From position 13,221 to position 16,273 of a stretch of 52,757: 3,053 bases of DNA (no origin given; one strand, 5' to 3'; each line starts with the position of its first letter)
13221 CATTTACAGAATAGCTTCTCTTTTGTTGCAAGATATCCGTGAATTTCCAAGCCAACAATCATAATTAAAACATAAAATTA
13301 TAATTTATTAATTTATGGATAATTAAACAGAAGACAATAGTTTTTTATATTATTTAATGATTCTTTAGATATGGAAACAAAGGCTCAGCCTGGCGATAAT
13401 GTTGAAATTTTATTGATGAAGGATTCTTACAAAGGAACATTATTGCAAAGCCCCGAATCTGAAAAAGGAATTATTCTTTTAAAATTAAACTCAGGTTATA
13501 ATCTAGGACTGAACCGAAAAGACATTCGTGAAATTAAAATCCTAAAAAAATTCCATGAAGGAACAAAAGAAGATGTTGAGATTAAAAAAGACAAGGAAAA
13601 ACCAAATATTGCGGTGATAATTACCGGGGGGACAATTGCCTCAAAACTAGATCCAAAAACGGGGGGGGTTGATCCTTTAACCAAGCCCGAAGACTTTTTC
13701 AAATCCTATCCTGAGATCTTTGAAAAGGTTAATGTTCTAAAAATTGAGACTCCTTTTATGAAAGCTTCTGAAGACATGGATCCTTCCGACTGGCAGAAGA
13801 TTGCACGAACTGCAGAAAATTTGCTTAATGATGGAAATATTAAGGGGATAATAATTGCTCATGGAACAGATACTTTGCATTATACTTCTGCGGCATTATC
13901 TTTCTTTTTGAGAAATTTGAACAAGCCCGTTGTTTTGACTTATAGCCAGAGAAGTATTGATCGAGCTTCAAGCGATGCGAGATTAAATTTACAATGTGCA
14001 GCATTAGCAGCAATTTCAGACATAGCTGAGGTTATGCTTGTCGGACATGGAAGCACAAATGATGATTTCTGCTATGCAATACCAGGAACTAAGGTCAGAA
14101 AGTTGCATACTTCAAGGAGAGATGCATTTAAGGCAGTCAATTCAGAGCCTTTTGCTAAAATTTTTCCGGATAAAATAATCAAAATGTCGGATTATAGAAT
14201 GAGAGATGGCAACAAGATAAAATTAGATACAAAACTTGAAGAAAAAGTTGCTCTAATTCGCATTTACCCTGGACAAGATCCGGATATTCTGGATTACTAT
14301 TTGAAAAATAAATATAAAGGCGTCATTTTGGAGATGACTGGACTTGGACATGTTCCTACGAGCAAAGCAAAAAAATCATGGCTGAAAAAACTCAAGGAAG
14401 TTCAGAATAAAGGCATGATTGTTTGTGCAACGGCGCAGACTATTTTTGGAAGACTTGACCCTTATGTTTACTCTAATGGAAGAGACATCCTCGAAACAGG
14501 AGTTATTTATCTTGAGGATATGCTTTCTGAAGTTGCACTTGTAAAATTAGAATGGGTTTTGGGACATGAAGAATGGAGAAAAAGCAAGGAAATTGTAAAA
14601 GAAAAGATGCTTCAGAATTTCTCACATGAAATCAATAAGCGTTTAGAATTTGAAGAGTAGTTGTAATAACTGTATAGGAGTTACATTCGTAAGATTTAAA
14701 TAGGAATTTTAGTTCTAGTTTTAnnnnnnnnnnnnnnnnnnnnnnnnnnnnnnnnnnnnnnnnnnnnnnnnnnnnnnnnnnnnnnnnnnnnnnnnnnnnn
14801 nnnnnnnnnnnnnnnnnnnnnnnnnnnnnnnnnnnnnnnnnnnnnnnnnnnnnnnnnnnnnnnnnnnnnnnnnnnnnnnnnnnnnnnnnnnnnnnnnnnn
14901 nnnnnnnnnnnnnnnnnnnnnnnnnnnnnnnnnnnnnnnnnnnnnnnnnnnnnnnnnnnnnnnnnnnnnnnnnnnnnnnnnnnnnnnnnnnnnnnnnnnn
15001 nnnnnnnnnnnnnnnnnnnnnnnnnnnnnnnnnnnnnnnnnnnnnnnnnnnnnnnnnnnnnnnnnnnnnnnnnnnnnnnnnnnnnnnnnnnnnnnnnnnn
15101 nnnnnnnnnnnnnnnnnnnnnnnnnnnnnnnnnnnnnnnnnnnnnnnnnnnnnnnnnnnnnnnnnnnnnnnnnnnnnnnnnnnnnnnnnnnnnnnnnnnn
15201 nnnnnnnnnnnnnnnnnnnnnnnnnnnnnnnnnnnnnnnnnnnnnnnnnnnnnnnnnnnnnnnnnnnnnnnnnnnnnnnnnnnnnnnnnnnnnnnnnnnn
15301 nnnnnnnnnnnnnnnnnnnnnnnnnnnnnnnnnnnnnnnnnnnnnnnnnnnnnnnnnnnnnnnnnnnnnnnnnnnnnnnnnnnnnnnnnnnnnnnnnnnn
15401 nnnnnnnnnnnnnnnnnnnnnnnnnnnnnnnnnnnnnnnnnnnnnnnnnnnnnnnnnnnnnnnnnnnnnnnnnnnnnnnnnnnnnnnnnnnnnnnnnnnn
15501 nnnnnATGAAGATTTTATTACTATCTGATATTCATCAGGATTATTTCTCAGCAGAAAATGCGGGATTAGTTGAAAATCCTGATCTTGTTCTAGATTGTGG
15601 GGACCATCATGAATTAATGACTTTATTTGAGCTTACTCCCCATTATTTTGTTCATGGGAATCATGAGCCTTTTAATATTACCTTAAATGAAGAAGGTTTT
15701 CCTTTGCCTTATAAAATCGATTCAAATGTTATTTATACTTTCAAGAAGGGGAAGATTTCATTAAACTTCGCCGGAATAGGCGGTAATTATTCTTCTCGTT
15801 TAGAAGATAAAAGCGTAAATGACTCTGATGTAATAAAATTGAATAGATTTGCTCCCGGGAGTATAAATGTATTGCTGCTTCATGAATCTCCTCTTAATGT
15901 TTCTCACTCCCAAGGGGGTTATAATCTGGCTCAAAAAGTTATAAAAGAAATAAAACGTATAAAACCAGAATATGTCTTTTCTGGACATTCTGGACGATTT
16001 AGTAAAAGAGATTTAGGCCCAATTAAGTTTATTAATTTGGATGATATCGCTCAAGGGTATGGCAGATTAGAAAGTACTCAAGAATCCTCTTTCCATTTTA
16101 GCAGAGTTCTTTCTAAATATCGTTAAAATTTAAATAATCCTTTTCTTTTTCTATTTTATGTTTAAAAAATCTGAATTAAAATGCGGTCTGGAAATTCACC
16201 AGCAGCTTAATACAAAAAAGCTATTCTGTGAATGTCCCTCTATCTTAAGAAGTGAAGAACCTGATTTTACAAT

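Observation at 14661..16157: NTase-fold (AbiEii/MenT-like) plus metallophosphoesterase cassette wedged between gatD and gatE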

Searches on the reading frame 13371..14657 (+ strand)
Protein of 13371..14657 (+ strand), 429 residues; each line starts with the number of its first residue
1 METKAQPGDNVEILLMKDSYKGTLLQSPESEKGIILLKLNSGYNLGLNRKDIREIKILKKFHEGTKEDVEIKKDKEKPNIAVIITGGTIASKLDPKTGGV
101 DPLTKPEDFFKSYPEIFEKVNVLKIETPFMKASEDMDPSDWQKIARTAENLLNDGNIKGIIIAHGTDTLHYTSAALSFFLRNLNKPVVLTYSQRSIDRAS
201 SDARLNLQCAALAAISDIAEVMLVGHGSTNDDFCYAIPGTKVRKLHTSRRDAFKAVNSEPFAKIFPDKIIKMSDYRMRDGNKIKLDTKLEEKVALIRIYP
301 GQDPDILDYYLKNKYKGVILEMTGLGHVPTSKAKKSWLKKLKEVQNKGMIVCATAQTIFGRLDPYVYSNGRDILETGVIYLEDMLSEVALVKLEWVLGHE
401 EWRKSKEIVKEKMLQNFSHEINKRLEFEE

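Call 46: search_protein_families(library=ncbifam, proteins=[window:13371-14657:+], max_evalue=0.00001)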
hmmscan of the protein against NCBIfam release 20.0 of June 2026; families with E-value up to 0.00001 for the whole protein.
window:13371-14657:+ (429 aa): 6 families
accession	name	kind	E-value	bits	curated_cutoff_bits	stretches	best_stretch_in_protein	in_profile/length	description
NF003217.0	PRK04183.1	equivalog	4.6e-138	460.4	310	1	5-427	3-417/420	Glu-tRNA(Gln) amidotransferase subunit GatD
TIGR02153.1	gatD_arch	equivalog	2.2e-136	454.8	324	1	20-424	2-402/405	Glu-tRNA(Gln) amidotransferase subunit GatD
TIGR00519.1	asnASE_I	subfamily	6.8e-108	360.6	260.5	1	78-422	2-336/337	type I asparaginase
NF006998.0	PRK09461.1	equivalog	4.6e-45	154.3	376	1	77-422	3-335/337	asparaginase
TIGR00520.1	asnASE_II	subfamily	1.2e-27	96.7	314.3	1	66-335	13-283/352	type II asparaginase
NF008304.0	PRK11096.1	equivalog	6.7e-21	74.2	506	1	76-357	22-295/348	L-asparaginase 2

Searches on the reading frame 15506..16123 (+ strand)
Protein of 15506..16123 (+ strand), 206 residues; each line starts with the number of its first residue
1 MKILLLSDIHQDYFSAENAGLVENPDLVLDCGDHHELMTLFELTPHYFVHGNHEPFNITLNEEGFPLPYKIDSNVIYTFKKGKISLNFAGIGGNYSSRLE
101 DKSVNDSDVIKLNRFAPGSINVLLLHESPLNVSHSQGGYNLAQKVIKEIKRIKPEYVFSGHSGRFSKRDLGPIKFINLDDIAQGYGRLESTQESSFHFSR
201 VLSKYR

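Call 3: search_protein_families(library=pfam, proteins=[window:15506-16123:+], max_evalue=1)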
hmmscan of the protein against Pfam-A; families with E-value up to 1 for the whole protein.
window:15506-16123:+ (206 aa): 3 families
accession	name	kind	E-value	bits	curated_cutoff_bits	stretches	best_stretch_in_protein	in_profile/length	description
PF00149.33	Metallophos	-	2e-10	41.9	21.5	1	1-162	1-188/191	Calcineurin-like phosphoesterase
PF12850.12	Metallophos_2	-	3.6e-09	37.2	27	1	1-177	1-131/154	Calcineurin-like phosphoesterase superfamily domain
PF14582.11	Metallophos_3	-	0.2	11.4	28.2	1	121-166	176-223/259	Metallophosphoesterase, calcineurin superfamily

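Call 4: search_protein_families(library=ncbifam, proteins=[window:15506-16123:+], max_evalue=1)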
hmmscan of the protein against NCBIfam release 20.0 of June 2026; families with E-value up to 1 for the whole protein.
window:15506-16123:+ (206 aa): 1 family
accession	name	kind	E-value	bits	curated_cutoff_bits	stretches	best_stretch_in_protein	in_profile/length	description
TIGR00040.1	yfcE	subfamily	0.00057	20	56.25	1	1-55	1-63/158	YfcE family phosphodiesterase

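Call 5: search_protein_families(library=padloc, proteins=[window:15506-16123:+], max_evalue=1)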
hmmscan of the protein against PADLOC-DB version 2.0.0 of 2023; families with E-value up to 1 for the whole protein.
window:15506-16123:+ (206 aa): 1 family
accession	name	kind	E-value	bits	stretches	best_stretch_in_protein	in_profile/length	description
PDLC04908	PDC-S10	-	1.4e-05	22.4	1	1-178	10-198/223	-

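Call 32: find_homologous_proteins(query=window:15506-16123:+, max_evalue=0.001)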
Query window:15506-16123:+ (206 aa): 57 proteins with E <= 0.001 among 189 candidates.
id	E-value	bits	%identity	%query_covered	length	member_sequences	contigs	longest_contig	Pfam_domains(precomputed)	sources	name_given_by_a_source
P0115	7.6e-134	462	100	100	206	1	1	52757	PF12850.13,PF00149.34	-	-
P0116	2.2e-68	248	56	94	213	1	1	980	PF12850.13,PF00149.34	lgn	-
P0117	6.3e-67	243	56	100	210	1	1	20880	PF12850.13,PF00149.34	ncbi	-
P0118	9.3e-66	239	52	100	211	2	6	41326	PF12850.13,PF00149.34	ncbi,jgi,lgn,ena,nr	ncbi:metallophosphoesterase [Candidatus Pacearchaeota archaeon]|nr:metallophosphoesterase [Candidatu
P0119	1.8e-62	229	51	100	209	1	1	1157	PF12850.13,PF00149.34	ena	-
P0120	1.8e-62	229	50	100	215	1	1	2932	PF12850.13,PF00149.34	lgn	-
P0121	1.2e-60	223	51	100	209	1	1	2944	PF12850.13,PF00149.34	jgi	jgi:predicted phosphodiesterase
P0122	1.1e-59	220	50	100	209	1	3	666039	PF12850.13,PF00149.34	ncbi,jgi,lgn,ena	-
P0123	4.5e-59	217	49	100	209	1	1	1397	PF12850.13,PF00149.34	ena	-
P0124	5.9e-59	217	48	100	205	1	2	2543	PF12850.13,PF00149.34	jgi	jgi:predicted phosphodiesterase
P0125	7.7e-59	217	50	100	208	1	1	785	PF12850.13,PF00149.34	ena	-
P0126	1.0e-57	213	51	100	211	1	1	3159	PF12850.13,PF00149.34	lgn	-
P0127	7.9e-53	197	47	100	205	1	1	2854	PF12850.13,PF00149.34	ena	-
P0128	1.2e-52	196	48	100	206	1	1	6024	PF12850.13,PF00149.34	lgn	-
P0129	7.3e-52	194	46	100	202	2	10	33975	PF12850.13,PF00149.34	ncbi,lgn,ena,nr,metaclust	ncbi:MAG TPA: metallophosphoesterase [Candidatus Nanoarchaeia archaeon]|nr:metallophosphoesterase [C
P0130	1.4e-50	190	44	100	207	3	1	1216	PF12850.13,PF00149.34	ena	-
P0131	8.7e-50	187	50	92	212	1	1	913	PF12850.13,PF00149.34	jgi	jgi:predicted phosphodiesterase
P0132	4.2e-49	185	47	100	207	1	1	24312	PF12850.13,PF00149.34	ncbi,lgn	-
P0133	1.6e-48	183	44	100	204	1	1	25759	PF12850.13,PF00149.34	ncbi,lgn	-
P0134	1.9e-48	183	45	100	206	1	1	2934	PF12850.13,PF00149.34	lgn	-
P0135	2.2e-48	183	44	100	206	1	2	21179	PF12850.13,PF00149.34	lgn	-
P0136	3.1e-48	182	45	100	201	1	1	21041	PF12850.13,PF00149.34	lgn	-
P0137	8.7e-48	181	45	100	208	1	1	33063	PF12850.13,PF00149.34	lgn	-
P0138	1.4e-47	180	46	90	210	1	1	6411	PF12850.13,PF00149.34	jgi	jgi:predicted phosphodiesterase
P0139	5.0e-47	178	45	97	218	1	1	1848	PF12850.13,PF00149.34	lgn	-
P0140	1.7e-46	176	43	99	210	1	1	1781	PF12850.13,PF00149.34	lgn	-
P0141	1.9e-46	176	46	100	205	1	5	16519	PF12850.13,PF00149.34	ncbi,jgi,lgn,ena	-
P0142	2.3e-46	176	43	100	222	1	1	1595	PF12850.13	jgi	jgi:hypothetical protein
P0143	8.0e-46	174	45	97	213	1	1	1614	PF12850.13,PF00149.34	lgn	-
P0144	1.8e-45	173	46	90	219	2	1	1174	PF12850.13,PF00149.34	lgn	-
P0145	1.9e-45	173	44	100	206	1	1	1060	PF12850.13,PF00149.34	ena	-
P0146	3.1e-45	172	45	100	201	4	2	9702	PF12850.13,PF00149.34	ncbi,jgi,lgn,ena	-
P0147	4.3e-45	172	44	100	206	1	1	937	PF12850.13,PF00149.34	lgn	-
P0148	5.5e-45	172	43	97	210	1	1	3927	PF00149.34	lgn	-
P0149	5.5e-45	171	45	95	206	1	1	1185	PF12850.13,PF00149.34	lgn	-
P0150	1.0e-44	171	47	92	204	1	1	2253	PF12850.13,PF00149.34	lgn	-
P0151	1.3e-44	170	46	100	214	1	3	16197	PF12850.13,PF00149.34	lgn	-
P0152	1.3e-44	170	44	100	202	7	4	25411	PF12850.13,PF00149.34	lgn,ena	-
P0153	1.1e-43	167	40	100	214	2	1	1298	PF12850.13,PF00149.34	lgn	-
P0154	4.1e-43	165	42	100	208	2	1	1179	PF12850.13,PF00149.34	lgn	-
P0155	4.2e-43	165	43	100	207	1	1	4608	PF12850.13,PF00149.34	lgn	-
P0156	5.1e-43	165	45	100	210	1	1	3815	PF12850.13,PF00149.34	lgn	-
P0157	6.4e-43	165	43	100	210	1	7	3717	PF12850.13,PF00149.34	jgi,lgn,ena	-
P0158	8.6e-43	164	43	100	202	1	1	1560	PF12850.13,PF00149.34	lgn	-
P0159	1.3e-42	164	47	92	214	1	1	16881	PF12850.13,PF00149.34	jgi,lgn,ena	-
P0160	1.1e-41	161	45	92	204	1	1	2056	PF12850.13,PF00149.34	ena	-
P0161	2.9e-41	159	42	97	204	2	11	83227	PF12850.13,PF00149.34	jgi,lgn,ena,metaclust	metaclust:\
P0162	6.6e-41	158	41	92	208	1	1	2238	PF12850.13,PF00149.34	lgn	-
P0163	6.8e-41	158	43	100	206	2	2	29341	PF12850.13,PF00149.34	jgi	-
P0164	9.7e-40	154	45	91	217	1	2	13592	PF12850.13,PF00149.34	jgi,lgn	-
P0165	2.8e-39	153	41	100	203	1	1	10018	PF12850.13,PF00149.34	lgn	-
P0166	3.7e-38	149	40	100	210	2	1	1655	PF12850.13,PF00149.34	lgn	-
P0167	2.1e-34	137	41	91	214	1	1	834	PF00149.34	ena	-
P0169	2.0e-32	130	40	91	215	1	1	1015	PF12850.13,PF00149.34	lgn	-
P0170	3.3e-32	130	45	69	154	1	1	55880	PF12850.13,PF00149.34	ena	-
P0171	5.6e-31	126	42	97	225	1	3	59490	PF00149.34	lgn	-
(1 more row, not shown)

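Call 34: find_encoding_contigs(protein=P0122, flank=10000, max_places=2)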
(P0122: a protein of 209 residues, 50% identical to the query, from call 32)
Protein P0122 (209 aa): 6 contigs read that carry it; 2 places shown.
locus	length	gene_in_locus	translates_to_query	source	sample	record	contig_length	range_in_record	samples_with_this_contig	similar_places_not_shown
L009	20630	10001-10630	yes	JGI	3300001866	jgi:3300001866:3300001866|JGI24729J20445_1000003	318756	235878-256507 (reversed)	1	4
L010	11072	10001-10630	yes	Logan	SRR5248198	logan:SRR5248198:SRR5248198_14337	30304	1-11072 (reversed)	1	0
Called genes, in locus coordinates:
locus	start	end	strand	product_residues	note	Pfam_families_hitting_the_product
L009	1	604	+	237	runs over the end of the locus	PF02002:TFIIE_alpha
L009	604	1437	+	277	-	PF08551:DUF1751, PF01694:Rhomboid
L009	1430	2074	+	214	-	PF01944:SpoIIM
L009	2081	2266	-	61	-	-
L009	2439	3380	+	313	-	PF01916:DS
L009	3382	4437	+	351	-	PF02784:Orn_Arg_deC_N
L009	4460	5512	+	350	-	PF01368:DHH, PF02272:DHHA1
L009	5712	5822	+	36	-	-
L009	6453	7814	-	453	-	PF02934:GatB_N, PF02637:GatB_Yqey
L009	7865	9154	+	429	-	PF18195:GatD_N, PF00710:Asparaginase, PF17763:Asparaginase_C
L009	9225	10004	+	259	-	-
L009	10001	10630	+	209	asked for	PF00149:Metallophos, PF12850:Metallophos_2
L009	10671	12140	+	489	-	PF02934:GatB_N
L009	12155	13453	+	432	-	PF01336:tRNA_anti-codon, PF00152:tRNA-synt_2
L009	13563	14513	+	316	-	PF01699:Na_Ca_ex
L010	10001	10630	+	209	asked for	PF00149:Metallophos, PF12850:Metallophos_2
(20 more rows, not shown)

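Call 35: find_encoding_contigs(protein=P0161, flank=10000, max_places=2)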
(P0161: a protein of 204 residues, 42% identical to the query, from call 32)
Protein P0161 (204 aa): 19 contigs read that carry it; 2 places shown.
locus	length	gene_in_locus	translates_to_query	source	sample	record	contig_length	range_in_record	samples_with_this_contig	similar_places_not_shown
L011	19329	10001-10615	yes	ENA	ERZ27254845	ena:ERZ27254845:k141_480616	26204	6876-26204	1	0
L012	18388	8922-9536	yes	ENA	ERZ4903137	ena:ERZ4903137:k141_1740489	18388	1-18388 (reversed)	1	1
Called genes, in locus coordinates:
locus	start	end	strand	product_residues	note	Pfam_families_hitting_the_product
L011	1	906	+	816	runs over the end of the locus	PF03104:DNA_pol_B_exo1, PF13482:RNase_H_2, PF00136:DNA_pol_B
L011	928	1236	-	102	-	-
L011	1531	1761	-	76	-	-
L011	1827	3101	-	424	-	PF01048:PNP_UDP_1, PF00156:Pribosyltran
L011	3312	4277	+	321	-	PF17125:Methyltr_RsmF_N, PF22458:RsmF-B_ferredox (faint), PF01189:Methyltr_RsmB-F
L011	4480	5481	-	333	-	PF00044:Gp_dh_N, PF02800:Gp_dh_C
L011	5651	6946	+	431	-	PF18195:GatD_N, PF00710:Asparaginase, PF17763:Asparaginase_C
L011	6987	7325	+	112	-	-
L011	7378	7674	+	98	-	-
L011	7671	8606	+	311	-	PF01073:3Beta_HSD, PF01370:Epimerase, PF02719:Polysacc_synt_2, PF04321:RmlD_sub_bind, PF07993:NAD_binding_4 (faint), PF13460:NAD_binding_10, PF16363:GDP_Man_Dehyd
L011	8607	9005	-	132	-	PF06210:DUF1003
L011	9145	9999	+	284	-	-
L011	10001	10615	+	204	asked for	PF00149:Metallophos (weak), PF12850:Metallophos_2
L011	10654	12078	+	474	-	PF02934:GatB_N, PF02637:GatB_Yqey (weak)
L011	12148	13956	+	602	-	PF00196:GerE (faint), PF01527:HTH_Tnp_1 (faint), PF02796:HTH_7 (faint), PF04545:Sigma70_r4 (faint), PF06056:Terminase_5 (faint), PF08281:Sigma70_r4_2 (faint), PF13384:HTH_23 (faint), PF13518:HTH_28 (faint), +4 more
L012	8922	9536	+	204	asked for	PF00149:Metallophos (weak), PF12850:Metallophos_2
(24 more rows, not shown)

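Call 38: find_related_loci(query=A3, collection=metagenome_contigs, flank=6000)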
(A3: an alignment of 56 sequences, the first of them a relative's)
Query A3 (206 aa) in metagenome_contigs; peptide patterns used: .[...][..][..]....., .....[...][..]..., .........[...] (x = any residue, [..] = any of these).
600 stretches matched a pattern (row limit reached: there are more); 5 encode a relative of the query (tblastn E <= 1e-3); 5 distinct loci.
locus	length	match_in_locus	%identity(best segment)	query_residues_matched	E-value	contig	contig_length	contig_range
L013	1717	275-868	47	1-189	7e-51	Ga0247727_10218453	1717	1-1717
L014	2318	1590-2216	43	1-206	5e-49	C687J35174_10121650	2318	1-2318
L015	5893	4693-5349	28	1-204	7e-12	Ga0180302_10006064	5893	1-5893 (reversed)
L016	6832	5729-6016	29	1-85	2e-6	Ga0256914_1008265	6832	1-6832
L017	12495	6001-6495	26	1-161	1e-6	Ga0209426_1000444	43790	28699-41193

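Call 39: search_solved_structures(query=A3, max_evalue=0.01, show_alignments=2)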
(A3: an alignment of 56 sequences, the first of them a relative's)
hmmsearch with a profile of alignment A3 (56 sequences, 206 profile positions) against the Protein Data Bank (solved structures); distinct sequences matched with E-value up to 0.01: 0.

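Call 54: find_related_loci(query=A3, collection=viral_contigs, flank=6000)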
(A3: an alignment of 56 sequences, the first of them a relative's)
Query A3 (206 aa) in viral_contigs; peptide patterns used: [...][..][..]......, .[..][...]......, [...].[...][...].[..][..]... (x = any residue, [..] = any of these).
115 stretches matched a pattern; 2 encode a relative of the query (tblastn E <= 1e-3); 2 distinct loci.
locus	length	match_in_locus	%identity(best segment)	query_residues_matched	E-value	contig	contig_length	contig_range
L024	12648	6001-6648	27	2-181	2e-11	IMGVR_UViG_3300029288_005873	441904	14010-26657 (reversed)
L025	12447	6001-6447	26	45-181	2e-10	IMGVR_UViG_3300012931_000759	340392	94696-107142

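Call 60: search_solved_structures(query=A3, max_evalue=10, show_alignments=2)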
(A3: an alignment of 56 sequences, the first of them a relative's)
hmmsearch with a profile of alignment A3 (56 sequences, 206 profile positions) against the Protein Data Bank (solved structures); distinct sequences matched with E-value up to 10: 2.
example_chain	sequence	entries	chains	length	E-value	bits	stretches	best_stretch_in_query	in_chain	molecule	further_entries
2kkn_A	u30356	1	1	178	0.44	13.2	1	153-201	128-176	Uncharacterized protein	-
3qf7_A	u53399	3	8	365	0.97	12.1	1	111-168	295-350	Rad50 | Probable DNA double-strand break repair Rad50 ATPase,Probable DNA double-strand break repa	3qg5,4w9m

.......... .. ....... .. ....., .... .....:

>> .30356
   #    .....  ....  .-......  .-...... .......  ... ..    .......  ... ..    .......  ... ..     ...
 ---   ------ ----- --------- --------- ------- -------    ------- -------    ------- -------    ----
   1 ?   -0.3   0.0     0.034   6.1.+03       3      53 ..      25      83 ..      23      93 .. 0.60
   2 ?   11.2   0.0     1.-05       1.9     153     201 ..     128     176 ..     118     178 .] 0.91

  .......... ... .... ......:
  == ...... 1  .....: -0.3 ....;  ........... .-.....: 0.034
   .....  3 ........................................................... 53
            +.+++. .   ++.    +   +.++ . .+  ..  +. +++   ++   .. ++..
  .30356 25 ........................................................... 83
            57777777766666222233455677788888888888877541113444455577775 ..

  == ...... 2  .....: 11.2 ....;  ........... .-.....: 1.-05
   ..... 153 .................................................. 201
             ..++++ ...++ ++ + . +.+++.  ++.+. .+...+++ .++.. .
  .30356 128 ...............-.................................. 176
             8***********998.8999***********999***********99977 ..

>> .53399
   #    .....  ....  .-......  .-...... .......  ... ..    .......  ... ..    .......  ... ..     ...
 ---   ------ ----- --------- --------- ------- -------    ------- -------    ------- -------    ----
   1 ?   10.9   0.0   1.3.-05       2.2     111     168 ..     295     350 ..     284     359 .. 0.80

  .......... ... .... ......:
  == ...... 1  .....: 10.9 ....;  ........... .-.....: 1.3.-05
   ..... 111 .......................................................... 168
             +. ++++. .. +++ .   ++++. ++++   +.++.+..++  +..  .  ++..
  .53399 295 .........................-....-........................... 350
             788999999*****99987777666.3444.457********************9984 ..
